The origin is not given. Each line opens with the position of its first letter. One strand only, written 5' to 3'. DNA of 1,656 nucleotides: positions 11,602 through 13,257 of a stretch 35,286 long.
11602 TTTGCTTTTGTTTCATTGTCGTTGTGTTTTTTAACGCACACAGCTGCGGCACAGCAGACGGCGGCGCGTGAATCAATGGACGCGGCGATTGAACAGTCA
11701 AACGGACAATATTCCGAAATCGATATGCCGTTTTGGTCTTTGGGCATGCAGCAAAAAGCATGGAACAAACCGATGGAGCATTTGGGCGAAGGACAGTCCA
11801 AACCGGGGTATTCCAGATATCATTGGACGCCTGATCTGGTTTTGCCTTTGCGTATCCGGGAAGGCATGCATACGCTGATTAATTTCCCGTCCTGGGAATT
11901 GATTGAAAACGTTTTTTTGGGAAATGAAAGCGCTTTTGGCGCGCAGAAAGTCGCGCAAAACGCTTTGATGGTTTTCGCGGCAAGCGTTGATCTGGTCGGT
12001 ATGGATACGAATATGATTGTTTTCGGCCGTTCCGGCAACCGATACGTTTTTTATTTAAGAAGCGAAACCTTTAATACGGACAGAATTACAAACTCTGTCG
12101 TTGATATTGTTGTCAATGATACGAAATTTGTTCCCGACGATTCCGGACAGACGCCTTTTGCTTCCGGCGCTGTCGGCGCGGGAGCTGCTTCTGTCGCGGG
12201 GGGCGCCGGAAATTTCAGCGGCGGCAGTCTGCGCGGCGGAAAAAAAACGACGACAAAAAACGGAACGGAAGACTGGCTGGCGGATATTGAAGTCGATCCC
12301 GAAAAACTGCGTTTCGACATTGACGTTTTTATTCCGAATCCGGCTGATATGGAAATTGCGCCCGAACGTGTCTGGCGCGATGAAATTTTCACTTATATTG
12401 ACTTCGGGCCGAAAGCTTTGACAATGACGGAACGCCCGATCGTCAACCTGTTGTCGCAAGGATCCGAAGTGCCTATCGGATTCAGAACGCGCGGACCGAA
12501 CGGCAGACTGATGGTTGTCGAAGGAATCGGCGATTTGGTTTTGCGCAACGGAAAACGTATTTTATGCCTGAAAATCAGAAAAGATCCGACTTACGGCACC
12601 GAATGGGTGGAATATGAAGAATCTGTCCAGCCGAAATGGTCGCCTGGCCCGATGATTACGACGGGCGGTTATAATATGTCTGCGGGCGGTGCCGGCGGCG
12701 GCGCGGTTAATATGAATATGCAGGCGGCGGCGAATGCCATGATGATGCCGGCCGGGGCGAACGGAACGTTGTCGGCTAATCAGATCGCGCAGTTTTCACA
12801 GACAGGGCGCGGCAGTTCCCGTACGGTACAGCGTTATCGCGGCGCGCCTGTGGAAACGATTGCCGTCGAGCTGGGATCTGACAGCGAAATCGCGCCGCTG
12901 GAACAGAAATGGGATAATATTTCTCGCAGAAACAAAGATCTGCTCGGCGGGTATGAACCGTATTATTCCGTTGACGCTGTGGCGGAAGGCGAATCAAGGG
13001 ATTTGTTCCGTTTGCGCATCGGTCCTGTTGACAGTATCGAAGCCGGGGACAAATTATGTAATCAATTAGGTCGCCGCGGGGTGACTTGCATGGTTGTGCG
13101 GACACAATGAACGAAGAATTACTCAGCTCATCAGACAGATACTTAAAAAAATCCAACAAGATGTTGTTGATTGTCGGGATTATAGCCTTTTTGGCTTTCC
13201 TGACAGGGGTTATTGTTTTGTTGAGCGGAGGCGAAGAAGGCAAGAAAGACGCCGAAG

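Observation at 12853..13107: VirB9 carries a C-terminal SPOR-like peptidoglycan-binding domain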

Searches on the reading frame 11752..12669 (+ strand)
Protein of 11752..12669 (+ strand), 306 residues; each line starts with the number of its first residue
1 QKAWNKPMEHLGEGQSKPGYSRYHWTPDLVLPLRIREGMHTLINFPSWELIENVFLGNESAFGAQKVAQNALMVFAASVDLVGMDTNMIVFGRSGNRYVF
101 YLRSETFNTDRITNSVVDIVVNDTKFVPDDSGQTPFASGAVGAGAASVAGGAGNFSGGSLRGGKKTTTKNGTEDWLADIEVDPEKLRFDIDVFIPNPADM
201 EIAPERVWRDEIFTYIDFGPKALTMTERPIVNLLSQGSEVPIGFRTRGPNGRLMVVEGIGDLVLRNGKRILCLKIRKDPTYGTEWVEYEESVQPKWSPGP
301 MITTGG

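Call 31: search_protein_representatives(protein=window:11752-12669:+)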
Query: 306 residues. Proteins with E-value up to 0.001 (for the whole library): 465; up to 1e-10: 302; up to 1e-30: 83. The best 150 are listed.
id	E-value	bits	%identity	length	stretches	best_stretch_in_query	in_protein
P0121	2.9e-129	447.0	80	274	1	42-293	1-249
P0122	7.0e-112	389.9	62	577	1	1-292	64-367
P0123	3.0e-108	378.0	59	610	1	1-292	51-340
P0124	7.0e-105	366.9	55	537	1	1-302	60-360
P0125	3.0e-102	358.3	60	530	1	1-298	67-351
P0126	5.7e-99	347.5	57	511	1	1-298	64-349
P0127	2.9e-98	345.2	55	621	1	1-290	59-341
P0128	6.5e-98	344.0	54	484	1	1-300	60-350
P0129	8.0e-97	340.4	54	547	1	1-297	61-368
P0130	2.4e-92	325.7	51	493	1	1-302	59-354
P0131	1.5e-87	310.0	63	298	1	1-255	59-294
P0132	2.8e-80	286.1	51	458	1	1-278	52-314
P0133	3.0e-80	286.0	53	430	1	1-247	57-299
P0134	7.6e-76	271.5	47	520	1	1-281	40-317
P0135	2.2e-70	253.6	48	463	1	1-277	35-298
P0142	4.3e-52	193.5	42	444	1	1-279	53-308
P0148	6.4e-50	186.4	41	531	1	1-277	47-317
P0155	1.5e-46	175.3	34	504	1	1-292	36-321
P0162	1.0e-44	169.3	41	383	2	173-281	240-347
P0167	2.9e-43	164.5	36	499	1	1-275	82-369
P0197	8.5e-33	130.1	33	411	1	1-279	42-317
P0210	4.1e-29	118.0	33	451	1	1-280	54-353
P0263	3.5e-21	92.0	31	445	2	184-286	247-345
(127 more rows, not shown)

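Call 36: search_protein_families(library=pfam, alignment_id=A2, max_evalue=0.01)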
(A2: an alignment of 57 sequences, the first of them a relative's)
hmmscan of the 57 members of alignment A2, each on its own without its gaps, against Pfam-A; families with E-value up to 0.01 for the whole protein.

A. member 1, P0122 (577 aa): 2 families
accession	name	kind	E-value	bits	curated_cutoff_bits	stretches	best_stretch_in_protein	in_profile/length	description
PF03524.21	CagX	-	1.6e-12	48.1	34.2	1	84-348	4-195/198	Conjugal transfer protein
PF05036.18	SPOR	-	0.00026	21.7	21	1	531-575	34-76/76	SPOR domain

B. families by the number of members that match (of 57 scanned): 5 families
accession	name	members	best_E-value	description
PF03524.21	CagX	57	6.9e-29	Conjugal transfer protein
PF05036.18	SPOR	11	3.5e-06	SPOR domain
PF13629.12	T2SS-T3SS_pil_N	4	3.2e-06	Pilus formation protein N terminal region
PF03775.22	MinC_C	1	0.0054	Septum formation inhibitor MinC, C-terminal domain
PF00562.33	RNA_pol_Rpb2_6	1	0.0062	RNA polymerase Rpb2, domain 6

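Call 37: list_cluster_members(proteins=[P0132, P0142, P0148, P0155, P0167, P0197, P0210, P0263, P0134, P0162])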
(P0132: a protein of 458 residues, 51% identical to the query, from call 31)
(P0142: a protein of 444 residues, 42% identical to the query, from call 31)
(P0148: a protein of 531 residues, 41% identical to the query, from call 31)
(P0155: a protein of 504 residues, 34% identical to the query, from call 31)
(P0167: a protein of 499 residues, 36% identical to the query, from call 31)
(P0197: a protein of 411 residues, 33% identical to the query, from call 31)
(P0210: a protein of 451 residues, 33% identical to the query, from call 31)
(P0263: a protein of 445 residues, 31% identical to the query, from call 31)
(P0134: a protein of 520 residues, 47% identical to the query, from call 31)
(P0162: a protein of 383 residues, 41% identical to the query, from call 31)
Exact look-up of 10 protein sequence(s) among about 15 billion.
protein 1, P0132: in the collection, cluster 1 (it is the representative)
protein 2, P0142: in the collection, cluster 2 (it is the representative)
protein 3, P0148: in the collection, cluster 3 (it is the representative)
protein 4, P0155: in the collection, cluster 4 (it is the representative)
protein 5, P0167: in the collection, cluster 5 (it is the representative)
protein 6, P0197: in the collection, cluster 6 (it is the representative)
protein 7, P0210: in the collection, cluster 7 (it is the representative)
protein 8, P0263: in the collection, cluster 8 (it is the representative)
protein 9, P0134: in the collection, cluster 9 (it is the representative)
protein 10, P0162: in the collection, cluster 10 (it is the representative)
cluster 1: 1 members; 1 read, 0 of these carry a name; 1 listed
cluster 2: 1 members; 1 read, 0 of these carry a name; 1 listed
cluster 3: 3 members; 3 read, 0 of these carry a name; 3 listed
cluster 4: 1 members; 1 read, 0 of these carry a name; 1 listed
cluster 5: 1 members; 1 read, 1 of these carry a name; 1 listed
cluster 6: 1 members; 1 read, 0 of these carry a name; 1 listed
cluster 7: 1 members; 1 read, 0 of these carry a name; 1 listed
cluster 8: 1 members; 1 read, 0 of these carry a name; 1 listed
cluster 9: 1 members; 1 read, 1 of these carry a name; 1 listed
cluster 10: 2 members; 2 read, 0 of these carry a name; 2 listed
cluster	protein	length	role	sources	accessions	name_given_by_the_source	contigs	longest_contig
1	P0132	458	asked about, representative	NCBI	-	-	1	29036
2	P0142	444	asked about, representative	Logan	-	-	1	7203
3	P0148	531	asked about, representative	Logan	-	-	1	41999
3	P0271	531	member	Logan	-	-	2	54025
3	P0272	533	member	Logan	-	-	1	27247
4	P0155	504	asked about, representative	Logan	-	-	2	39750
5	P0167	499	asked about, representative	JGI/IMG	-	type IV secretory pathway VirB9-like protein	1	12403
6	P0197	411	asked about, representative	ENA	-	-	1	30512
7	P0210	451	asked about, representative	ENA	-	-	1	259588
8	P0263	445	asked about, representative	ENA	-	-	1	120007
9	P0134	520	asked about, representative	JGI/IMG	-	hypothetical protein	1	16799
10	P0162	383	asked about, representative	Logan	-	-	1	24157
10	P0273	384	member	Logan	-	-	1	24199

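Call 49: find_encoding_contigs(protein=P0132, flank=8000, max_places=2)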
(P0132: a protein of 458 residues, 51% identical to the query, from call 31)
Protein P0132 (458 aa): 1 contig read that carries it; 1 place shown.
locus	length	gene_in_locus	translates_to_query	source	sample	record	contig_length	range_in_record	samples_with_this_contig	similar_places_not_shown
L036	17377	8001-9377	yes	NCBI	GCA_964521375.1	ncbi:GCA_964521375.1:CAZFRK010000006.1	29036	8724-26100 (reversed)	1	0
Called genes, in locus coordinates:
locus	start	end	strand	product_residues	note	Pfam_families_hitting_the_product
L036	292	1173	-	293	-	PF01381:HTH_3, PF12844:HTH_19 (faint), PF13443:HTH_26 (faint), PF01381:HTH_3, PF13560:HTH_31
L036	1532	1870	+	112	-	PF04956:TrbC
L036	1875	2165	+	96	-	-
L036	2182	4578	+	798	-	PF27097:VirB4_TrbE_N (weak), PF03135:CagE_TrbE_VirB, PF11130:TraC_F_IV (weak)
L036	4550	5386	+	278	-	-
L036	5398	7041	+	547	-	-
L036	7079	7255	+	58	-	-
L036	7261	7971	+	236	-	PF04335:VirB8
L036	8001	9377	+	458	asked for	PF03524:CagX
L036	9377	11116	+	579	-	PF03743:TrbI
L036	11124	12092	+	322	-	PF00437:T2SSE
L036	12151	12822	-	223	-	PF01464:SLT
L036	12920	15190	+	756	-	PF02534:T4SS-DNA_transf, PF10412:TrwB_AAD_bind, PF12696:TraG-D_C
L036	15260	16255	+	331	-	PF00702:Hydrolase, PF13419:HAD_2 (weak), PF13242:Hydrolase_like (faint)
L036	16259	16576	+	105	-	-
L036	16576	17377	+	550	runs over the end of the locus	PF13086:AAA_11 (faint), PF13245:AAA_19, PF13604:AAA_30, PF01443:Viral_helicase1 (weak), PF22232:TraI_hel_assoc_N (weak)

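Call 50: find_encoding_contigs(protein=P0210, flank=9000, max_places=1)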
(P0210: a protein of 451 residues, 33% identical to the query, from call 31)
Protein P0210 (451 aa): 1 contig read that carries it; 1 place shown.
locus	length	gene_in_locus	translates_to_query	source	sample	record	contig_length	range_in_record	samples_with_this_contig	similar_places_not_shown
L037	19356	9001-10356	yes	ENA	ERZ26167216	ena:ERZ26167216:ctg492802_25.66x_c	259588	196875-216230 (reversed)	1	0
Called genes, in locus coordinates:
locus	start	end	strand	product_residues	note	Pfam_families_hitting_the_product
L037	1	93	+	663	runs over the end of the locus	PF04956:TrbC (weak)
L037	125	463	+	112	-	PF05101:VirB3 (faint)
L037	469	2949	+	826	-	-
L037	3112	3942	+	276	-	-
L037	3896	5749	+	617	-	-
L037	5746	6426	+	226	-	-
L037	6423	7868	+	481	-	-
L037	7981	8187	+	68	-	-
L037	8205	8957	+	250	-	PF04335:VirB8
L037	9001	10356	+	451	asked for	PF03524:CagX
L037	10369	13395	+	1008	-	PF03743:TrbI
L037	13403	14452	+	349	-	PF00437:T2SSE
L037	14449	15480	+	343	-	-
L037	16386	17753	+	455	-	PF03428:RP-C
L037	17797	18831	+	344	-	PF23639:DUF7146, PF13362:Toprim_3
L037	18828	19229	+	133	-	-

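Call 51: find_encoding_contigs(protein=P0148, flank=9000, max_places=1)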
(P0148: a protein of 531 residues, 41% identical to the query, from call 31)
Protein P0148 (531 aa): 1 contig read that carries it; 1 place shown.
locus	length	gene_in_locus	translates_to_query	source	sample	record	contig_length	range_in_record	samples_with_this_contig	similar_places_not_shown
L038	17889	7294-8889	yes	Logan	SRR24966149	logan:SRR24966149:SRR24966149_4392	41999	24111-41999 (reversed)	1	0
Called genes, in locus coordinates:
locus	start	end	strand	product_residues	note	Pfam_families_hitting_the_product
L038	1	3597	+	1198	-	?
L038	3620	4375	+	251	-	PF07996:T4SS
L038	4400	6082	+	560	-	-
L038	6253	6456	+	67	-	-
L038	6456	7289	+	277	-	PF04335:VirB8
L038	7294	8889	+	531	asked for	PF03524:CagX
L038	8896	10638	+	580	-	PF03743:TrbI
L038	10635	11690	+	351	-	PF00437:T2SSE, PF27713:UCP018868 (weak)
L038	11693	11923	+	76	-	-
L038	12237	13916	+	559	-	PF00270:DEAD, PF04851:ResIII, PF00271:Helicase_C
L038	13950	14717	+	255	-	PF00561:Abhydrolase_1 (faint), PF12697:Abhydrolase_6 (weak), PF12146:Hydrolase_4 (weak)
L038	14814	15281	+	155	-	-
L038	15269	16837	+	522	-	PF03741:TerC, PF03471:CorC_HlyC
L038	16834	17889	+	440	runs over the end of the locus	PF00999:Na_H_Exchanger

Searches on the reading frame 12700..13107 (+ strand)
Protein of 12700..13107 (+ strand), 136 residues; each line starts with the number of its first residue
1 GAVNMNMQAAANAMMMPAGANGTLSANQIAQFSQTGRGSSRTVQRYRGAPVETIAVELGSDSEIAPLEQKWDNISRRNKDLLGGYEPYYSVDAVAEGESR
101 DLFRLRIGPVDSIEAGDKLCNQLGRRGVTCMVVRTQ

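Call 7: search_solved_structures(query=window:12700-13107:+, max_evalue=10, show_alignments=3)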
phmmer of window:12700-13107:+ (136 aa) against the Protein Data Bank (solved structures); distinct sequences matched with E-value up to 10: 3.
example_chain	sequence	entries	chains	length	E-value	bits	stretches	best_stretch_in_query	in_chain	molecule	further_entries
8cra_E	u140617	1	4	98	0.46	13.9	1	52-84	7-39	Developmental protein SEPALLATA 3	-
4ox0_A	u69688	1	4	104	0.47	13.9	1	52-84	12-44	Developmental protein SEPALLATA 3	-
4pyr_A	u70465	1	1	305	0.58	13.6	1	13-125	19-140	Putative branched-chain amino acid ABC transporter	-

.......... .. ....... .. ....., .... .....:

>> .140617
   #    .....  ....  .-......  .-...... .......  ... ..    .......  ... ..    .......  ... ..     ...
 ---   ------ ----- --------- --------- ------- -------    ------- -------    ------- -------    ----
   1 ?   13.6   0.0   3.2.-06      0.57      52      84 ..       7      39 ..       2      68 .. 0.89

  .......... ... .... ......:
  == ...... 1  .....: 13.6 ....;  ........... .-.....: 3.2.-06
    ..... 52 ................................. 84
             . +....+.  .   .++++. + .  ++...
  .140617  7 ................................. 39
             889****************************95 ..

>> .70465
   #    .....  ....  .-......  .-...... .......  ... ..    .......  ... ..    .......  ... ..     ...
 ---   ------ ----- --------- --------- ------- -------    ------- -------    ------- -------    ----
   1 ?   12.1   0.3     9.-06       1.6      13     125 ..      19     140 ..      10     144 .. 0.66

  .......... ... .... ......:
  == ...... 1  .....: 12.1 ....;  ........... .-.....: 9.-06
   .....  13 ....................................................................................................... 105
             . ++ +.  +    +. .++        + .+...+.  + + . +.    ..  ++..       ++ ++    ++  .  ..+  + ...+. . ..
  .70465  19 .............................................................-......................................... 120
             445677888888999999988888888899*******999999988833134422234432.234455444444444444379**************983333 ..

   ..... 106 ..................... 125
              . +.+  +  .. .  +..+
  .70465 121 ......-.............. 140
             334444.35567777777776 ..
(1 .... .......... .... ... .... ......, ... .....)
